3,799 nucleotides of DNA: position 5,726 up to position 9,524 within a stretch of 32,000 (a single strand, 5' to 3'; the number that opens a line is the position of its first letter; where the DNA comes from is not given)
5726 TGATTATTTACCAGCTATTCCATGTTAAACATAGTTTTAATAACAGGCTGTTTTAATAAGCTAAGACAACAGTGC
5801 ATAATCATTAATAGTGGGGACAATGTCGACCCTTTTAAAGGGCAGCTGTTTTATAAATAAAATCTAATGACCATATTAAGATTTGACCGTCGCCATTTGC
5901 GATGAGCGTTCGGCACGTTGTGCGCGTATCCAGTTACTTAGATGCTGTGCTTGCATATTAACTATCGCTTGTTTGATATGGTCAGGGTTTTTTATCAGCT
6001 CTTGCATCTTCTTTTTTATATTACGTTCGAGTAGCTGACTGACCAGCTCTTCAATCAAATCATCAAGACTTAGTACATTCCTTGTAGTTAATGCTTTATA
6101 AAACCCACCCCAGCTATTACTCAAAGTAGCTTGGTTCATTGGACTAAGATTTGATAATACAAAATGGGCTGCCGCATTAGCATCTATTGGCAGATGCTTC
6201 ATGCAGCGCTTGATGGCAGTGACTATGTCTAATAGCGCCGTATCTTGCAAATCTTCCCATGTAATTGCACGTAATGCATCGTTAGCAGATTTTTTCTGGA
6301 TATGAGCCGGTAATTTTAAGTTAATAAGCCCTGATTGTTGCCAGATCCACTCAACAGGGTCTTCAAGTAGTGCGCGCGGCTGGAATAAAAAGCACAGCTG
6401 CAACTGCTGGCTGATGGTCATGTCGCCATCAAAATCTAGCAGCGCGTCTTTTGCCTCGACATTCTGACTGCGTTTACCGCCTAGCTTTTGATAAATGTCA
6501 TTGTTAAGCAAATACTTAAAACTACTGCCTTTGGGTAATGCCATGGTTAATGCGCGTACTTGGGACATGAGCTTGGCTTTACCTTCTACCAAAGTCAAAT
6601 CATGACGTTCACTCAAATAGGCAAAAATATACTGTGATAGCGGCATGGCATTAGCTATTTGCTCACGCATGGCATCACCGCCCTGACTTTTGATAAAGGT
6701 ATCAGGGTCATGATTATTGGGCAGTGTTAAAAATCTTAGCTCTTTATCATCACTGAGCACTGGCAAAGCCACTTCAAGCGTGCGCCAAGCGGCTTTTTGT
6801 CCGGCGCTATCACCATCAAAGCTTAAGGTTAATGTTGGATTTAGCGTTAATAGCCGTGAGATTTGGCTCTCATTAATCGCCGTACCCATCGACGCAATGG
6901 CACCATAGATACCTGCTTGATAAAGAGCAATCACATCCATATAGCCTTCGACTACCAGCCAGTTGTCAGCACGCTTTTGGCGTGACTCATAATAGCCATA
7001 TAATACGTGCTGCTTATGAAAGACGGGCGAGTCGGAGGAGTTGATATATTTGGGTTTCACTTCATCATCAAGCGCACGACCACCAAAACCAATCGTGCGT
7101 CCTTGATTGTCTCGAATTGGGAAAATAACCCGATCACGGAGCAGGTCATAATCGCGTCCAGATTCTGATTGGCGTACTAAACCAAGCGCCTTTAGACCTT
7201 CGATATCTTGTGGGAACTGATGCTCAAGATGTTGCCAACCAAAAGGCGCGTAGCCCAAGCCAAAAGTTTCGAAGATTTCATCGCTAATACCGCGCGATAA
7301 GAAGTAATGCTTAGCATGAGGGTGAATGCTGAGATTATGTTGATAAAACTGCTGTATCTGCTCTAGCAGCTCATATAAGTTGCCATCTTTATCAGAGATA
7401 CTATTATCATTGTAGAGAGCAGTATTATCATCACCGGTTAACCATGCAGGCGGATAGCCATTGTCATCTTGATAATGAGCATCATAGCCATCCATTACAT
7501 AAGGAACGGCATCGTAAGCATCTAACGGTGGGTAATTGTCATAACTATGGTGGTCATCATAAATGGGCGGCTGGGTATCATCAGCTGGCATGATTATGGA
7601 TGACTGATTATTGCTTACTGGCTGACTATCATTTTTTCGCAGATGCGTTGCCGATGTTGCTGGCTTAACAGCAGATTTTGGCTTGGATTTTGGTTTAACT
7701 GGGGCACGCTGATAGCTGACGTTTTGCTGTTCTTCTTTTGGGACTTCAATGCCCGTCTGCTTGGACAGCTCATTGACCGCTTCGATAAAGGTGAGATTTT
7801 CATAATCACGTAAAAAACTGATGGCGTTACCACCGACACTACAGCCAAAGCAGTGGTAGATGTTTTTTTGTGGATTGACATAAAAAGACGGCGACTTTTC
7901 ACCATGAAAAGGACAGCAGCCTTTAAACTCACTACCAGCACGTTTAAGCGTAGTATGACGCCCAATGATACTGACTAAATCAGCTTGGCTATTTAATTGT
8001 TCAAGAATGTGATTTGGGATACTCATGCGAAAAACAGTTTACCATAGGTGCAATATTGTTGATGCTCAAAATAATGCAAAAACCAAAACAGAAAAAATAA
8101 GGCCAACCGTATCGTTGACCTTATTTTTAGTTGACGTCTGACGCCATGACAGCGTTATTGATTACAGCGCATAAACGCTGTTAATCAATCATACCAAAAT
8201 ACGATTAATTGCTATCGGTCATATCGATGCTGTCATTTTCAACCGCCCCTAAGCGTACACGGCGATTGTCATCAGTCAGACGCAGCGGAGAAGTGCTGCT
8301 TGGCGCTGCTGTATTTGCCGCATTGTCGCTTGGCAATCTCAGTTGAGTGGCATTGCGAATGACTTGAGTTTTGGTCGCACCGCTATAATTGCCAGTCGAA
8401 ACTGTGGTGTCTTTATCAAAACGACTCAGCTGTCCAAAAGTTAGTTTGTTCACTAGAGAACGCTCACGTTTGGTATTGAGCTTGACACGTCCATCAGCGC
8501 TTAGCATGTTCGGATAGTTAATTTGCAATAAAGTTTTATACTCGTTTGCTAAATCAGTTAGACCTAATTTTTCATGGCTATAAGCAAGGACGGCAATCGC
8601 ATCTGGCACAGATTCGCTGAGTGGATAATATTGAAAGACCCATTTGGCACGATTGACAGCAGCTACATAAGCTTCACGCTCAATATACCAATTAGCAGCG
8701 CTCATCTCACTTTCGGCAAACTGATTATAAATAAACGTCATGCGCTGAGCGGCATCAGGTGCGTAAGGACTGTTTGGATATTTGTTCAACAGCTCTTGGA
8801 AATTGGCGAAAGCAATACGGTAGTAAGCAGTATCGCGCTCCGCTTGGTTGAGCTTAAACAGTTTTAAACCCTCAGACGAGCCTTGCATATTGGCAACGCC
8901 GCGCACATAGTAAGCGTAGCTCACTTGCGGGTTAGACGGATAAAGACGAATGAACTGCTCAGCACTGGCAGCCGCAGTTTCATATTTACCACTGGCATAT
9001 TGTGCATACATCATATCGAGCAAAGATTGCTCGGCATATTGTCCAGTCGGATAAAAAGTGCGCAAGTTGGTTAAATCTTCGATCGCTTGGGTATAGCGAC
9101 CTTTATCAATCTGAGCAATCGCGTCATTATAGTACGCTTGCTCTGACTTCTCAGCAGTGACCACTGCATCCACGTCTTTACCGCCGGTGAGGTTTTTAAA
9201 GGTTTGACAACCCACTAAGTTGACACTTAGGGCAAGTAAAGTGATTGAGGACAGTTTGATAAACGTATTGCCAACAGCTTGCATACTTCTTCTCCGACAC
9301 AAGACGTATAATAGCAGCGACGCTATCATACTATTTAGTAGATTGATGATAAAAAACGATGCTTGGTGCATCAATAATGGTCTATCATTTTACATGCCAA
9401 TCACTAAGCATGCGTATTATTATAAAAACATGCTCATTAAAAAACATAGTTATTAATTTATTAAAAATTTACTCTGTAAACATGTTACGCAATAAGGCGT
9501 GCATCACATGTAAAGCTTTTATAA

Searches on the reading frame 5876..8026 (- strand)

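Call 76: search_protein_families(library=pfam, proteins=[window:5876-8026:-], max_evalue=0.00001)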
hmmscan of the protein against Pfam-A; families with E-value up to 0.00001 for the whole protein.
window:5876-8026:- (716 aa): 5 families
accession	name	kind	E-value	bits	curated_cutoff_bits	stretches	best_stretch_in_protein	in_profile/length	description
PF08275.17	DNAG_N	-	1.9e-36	125.4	26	1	227-348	1-127/128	DNA primase catalytic core, N-terminal domain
PF01807.25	Zn_ribbon_DnaG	-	8.7e-36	122.1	24.9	1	4-99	2-97/98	CHC2 zinc finger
PF13155.12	Toprim_2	-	3.4e-15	56.6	22.1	1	358-445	2-88/88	Toprim-like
PF13662.12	Toprim_4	-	2.9e-14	53.5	25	1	357-418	4-72/85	Toprim domain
PF01751.28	Toprim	-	1.2e-10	41.9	23.1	1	357-428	3-89/96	Toprim domain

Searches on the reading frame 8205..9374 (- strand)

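Call 76: search_protein_families(library=pfam, proteins=[window:8205-9374:-], max_evalue=0.00001)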
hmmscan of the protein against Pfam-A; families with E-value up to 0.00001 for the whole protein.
window:8205-9374:- (389 aa): 4 families
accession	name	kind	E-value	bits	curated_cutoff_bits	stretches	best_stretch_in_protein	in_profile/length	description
PF13525.12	YfiO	-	8.6e-53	179.6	25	1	75-281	2-202/203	Outer membrane lipoprotein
PF13512.12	TPR_18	-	1.6e-42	145.5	21.9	1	73-212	5-145/145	Tetratricopeptide repeat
PF13174.12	TPR_6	-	1.2e-07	32.3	26.3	0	117-147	2-32/33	Tetratricopeptide repeat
PF13432.12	TPR_16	-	6.6e-06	26.9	32.7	0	123-164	5-43/65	Tetratricopeptide repeat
